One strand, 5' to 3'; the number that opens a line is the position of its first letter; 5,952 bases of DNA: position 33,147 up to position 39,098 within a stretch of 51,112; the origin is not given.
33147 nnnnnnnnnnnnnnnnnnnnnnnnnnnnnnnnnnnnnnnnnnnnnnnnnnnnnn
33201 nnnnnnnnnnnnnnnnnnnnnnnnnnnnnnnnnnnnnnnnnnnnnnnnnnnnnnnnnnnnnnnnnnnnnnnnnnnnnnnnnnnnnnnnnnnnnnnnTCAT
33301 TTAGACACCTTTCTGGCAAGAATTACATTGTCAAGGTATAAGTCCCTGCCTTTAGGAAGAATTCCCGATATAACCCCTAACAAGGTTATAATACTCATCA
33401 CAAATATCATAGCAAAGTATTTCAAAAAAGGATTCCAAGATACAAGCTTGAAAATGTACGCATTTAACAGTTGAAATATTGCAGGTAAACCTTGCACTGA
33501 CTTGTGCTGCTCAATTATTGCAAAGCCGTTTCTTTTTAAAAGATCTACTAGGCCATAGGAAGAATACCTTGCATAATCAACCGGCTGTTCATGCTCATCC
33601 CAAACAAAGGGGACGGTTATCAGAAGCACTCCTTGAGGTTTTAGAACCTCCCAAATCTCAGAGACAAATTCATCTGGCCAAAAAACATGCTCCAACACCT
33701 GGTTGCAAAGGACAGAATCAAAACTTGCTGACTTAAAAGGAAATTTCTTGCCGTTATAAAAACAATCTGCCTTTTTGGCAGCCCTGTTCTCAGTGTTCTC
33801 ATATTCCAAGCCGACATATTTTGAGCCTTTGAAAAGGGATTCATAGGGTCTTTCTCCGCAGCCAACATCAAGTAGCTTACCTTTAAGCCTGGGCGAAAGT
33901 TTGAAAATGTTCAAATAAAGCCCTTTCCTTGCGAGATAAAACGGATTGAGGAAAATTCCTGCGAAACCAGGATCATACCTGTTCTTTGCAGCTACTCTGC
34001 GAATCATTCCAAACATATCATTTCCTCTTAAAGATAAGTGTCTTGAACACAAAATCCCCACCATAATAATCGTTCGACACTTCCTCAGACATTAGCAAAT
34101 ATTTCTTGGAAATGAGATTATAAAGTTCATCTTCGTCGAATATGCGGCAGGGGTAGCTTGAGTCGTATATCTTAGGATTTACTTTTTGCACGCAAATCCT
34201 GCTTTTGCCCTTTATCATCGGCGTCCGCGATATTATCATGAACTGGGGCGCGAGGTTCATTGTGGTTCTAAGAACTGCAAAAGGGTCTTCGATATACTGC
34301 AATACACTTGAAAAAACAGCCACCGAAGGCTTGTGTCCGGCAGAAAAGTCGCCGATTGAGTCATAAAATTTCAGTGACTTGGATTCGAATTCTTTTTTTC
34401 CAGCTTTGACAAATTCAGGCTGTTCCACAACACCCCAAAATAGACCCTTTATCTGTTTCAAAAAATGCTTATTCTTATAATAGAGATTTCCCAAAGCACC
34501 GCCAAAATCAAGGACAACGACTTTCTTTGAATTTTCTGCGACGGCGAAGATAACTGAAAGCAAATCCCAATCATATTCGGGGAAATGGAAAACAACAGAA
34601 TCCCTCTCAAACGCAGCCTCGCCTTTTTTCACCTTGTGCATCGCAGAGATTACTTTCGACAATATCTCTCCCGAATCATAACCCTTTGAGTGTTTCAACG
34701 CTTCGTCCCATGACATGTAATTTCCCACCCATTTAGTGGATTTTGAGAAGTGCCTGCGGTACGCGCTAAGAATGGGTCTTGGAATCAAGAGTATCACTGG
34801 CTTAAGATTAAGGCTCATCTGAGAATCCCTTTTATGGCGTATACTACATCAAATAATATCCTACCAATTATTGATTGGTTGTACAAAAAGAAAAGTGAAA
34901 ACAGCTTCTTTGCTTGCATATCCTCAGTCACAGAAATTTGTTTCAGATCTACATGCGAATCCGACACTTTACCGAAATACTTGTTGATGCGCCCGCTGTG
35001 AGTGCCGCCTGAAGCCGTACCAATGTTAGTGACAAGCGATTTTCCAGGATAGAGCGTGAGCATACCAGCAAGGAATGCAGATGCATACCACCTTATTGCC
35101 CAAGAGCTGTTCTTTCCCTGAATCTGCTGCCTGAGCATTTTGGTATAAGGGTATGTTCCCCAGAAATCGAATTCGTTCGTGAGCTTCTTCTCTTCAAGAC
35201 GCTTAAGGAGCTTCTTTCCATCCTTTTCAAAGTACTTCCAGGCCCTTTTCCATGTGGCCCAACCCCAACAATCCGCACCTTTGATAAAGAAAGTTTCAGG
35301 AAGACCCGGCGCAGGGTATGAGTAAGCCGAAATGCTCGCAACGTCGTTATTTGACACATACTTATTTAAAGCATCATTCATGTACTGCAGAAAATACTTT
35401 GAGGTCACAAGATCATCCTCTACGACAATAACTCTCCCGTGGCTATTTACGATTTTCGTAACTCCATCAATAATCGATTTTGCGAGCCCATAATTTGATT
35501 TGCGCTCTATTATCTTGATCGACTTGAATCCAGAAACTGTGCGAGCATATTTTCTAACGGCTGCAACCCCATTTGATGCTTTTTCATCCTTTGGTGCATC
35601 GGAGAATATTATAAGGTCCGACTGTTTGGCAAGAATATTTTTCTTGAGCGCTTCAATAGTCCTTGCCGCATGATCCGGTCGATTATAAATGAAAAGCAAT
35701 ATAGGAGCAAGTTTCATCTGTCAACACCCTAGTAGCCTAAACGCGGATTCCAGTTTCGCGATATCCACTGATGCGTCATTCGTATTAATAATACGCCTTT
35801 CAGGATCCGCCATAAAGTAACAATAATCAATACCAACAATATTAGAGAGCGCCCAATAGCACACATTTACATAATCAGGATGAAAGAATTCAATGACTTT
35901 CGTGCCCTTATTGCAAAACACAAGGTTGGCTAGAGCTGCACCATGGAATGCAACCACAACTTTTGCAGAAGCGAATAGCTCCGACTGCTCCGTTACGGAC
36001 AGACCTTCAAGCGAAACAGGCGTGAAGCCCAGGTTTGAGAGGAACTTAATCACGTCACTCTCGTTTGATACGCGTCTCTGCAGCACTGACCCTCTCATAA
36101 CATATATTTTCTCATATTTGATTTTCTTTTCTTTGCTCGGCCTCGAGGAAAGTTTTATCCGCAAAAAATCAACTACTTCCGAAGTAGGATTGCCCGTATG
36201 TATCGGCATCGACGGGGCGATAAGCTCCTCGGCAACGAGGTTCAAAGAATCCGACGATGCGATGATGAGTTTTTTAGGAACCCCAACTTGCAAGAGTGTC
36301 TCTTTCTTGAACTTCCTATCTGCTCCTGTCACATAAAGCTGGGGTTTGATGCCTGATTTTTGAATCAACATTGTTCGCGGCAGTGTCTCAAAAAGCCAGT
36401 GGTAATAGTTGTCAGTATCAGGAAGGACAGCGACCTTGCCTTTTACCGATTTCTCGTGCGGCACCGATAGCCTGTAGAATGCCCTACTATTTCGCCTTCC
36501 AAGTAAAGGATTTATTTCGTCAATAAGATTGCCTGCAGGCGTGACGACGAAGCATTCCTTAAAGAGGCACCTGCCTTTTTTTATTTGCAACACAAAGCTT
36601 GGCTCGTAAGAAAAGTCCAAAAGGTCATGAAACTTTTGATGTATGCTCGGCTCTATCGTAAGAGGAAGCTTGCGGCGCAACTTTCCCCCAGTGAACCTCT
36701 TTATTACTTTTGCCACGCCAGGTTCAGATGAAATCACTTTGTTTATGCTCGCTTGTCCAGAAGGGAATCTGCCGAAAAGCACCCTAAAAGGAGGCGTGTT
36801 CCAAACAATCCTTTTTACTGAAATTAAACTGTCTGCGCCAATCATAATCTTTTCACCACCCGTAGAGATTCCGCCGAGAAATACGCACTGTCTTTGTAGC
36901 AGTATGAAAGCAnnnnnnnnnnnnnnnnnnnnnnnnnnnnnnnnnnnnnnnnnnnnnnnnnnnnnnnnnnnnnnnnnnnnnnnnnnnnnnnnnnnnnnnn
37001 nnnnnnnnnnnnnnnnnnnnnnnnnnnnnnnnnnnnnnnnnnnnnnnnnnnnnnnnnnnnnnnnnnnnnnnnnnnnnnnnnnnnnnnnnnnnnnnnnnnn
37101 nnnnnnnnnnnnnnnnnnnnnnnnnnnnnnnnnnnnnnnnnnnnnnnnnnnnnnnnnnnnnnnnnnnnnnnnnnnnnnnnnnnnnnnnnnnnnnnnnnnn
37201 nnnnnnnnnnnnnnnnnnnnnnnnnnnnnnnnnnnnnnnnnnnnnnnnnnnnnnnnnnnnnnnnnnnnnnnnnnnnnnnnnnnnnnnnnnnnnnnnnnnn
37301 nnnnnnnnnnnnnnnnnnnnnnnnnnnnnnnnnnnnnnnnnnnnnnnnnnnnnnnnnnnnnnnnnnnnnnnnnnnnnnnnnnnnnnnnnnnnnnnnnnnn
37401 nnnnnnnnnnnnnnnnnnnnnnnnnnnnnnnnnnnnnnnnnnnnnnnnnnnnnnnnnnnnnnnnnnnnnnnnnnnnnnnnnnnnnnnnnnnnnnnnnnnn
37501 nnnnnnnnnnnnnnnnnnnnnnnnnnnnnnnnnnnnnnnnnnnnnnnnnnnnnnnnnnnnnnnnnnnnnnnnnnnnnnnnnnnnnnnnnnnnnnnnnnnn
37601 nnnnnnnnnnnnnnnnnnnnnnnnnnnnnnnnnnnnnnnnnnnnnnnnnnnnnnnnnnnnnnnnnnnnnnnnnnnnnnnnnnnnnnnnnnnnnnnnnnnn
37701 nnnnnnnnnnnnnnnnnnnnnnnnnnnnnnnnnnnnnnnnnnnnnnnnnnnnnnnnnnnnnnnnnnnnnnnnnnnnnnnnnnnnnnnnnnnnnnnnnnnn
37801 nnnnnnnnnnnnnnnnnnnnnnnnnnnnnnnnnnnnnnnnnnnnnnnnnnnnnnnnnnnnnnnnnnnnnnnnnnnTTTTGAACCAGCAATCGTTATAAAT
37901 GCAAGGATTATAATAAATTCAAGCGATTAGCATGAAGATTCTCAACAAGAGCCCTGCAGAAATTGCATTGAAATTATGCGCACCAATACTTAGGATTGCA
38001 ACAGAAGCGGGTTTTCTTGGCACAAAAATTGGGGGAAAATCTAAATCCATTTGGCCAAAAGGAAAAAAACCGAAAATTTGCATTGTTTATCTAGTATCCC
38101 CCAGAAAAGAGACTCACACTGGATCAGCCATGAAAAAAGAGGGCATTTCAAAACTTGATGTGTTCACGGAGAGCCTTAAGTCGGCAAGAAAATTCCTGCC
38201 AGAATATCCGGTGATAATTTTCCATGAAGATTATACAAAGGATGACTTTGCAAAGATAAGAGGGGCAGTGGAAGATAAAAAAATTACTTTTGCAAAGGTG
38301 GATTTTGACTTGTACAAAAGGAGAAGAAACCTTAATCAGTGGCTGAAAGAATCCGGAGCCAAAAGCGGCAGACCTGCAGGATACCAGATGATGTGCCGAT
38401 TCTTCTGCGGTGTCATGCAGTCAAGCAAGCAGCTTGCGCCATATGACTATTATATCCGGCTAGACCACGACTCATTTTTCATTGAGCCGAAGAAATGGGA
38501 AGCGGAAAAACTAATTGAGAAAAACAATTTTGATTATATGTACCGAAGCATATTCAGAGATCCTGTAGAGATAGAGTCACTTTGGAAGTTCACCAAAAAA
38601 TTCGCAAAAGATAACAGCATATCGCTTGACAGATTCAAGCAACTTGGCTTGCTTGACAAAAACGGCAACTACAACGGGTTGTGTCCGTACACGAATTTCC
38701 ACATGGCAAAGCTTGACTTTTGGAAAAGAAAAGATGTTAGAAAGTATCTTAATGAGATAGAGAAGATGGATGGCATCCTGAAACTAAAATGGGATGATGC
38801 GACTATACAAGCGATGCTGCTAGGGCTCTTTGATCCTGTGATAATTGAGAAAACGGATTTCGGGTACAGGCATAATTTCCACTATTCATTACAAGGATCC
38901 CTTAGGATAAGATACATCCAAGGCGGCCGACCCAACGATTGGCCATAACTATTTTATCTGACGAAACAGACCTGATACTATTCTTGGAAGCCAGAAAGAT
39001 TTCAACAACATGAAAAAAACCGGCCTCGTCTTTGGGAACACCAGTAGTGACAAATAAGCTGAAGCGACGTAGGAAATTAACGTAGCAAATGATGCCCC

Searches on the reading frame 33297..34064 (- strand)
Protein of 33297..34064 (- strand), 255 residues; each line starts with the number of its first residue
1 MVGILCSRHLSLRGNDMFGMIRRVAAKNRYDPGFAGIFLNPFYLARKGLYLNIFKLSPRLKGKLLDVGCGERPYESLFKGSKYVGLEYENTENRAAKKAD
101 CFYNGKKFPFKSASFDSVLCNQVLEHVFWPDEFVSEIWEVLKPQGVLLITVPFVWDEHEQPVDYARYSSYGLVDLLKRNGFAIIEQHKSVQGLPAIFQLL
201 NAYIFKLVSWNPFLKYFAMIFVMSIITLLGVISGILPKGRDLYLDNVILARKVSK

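Call 9: search_protein_families(library=pfam, proteins=[window:33297-34064:-], max_evalue=0.001)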
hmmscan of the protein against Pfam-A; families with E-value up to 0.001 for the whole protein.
window:33297-34064:- (255 aa): 6 families
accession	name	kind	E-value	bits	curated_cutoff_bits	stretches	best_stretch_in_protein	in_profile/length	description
PF08241.18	Methyltransf_11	-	3.8e-13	50.3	21.2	1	65-149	1-95/95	Methyltransferase domain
PF13489.12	Methyltransf_23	-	2.9e-12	47.1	27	1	57-168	17-135/164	Methyltransferase domain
PF13847.12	Methyltransf_31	-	5e-09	36.4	27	1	63-152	6-112/145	Methyltransferase domain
PF08242.18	Methyltransf_12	-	1.8e-07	32.2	30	1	65-147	1-98/98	Methyltransferase domain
PF13649.12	Methyltransf_25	-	2e-06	28.9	27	1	65-145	2-97/97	Methyltransferase domain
PF20922.3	Anamorsin_N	-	0.00012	22.3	27.1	1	110-190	47-125/163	Anamorsin, N-terminal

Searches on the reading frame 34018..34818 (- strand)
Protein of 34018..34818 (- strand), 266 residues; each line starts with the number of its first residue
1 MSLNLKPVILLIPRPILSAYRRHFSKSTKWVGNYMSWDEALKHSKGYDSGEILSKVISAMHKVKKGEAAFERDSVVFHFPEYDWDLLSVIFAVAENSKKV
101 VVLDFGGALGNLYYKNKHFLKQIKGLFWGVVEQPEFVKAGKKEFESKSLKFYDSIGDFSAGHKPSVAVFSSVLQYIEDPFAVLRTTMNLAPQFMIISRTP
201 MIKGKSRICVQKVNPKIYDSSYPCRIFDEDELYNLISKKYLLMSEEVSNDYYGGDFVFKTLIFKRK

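Call 9: search_protein_families(library=pfam, proteins=[window:34018-34818:-], max_evalue=0.001)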
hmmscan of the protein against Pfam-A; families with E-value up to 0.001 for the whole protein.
window:34018-34818:- (266 aa): 1 family
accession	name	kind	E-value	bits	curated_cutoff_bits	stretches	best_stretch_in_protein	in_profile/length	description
PF18871.6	HEPN_Toprim_N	-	0.00072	20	25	1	40-123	136-219/223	HEPN/Toprim N-terminal domain 1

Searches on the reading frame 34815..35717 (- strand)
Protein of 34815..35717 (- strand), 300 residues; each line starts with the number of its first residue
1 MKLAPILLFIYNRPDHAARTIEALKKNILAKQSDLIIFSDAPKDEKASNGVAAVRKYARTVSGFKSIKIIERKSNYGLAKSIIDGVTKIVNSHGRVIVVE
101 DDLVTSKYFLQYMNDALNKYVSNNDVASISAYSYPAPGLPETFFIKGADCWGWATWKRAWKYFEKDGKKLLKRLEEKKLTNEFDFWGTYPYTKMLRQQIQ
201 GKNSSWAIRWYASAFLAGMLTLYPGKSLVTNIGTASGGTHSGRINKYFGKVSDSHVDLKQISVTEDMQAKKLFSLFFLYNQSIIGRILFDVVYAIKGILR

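Call 9: search_protein_families(library=pfam, proteins=[window:34815-35717:-], max_evalue=0.001)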
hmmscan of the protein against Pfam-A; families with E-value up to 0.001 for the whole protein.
window:34815-35717:- (300 aa): 1 family
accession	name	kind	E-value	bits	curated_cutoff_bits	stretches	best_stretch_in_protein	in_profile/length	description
PF00535.33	Glycos_transf_2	-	3.1e-05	24.4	23.3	1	9-129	5-115/168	Glycosyl transferase family 2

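Call 24: search_protein_families(library=ncbifam, proteins=[window:34815-35717:-], max_evalue=1e-8)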
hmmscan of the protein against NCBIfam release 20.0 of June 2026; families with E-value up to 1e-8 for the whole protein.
window:34815-35717:- (300 aa): 0 families

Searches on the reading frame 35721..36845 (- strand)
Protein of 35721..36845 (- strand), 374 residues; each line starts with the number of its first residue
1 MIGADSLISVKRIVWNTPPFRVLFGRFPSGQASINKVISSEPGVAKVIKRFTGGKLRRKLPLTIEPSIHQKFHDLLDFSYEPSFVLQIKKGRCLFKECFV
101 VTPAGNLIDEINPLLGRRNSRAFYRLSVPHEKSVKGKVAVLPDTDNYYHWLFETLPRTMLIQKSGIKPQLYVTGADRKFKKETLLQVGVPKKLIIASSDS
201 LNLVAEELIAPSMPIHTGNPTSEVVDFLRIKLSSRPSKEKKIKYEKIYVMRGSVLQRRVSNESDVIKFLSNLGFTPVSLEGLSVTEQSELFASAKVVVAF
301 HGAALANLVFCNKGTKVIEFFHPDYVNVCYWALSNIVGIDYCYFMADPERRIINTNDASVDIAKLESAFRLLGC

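Call 9: search_protein_families(library=pfam, proteins=[window:35721-36845:-], max_evalue=0.001)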
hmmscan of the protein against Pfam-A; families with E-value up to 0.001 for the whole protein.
window:35721-36845:- (374 aa): 1 family
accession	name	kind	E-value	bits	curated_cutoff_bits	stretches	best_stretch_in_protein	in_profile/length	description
PF04577.19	Glyco_transf_61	-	8.4e-30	104.2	27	1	147-318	1-137/137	Glycosyltransferase 61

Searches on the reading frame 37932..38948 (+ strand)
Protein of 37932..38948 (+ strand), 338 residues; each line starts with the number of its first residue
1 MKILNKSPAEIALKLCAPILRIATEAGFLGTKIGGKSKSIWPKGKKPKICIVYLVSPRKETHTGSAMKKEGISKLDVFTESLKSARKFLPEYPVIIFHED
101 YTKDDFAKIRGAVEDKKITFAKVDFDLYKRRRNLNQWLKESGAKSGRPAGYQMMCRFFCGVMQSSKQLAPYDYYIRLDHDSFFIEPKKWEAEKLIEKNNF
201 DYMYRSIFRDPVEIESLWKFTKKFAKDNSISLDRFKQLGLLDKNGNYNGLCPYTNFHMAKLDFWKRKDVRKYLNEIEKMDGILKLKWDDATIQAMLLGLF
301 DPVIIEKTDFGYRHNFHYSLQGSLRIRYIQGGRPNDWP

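Call 9: search_protein_families(library=pfam, proteins=[window:37932-38948:+], max_evalue=0.001)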
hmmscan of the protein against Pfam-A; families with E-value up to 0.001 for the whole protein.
window:37932-38948:+ (338 aa): 1 family
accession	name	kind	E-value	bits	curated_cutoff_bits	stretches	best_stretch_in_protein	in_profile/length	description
PF01793.22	Glyco_transf_15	-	1.5e-16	61.2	25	1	129-301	133-308/325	Glycolipid 2-alpha-mannosyltransferase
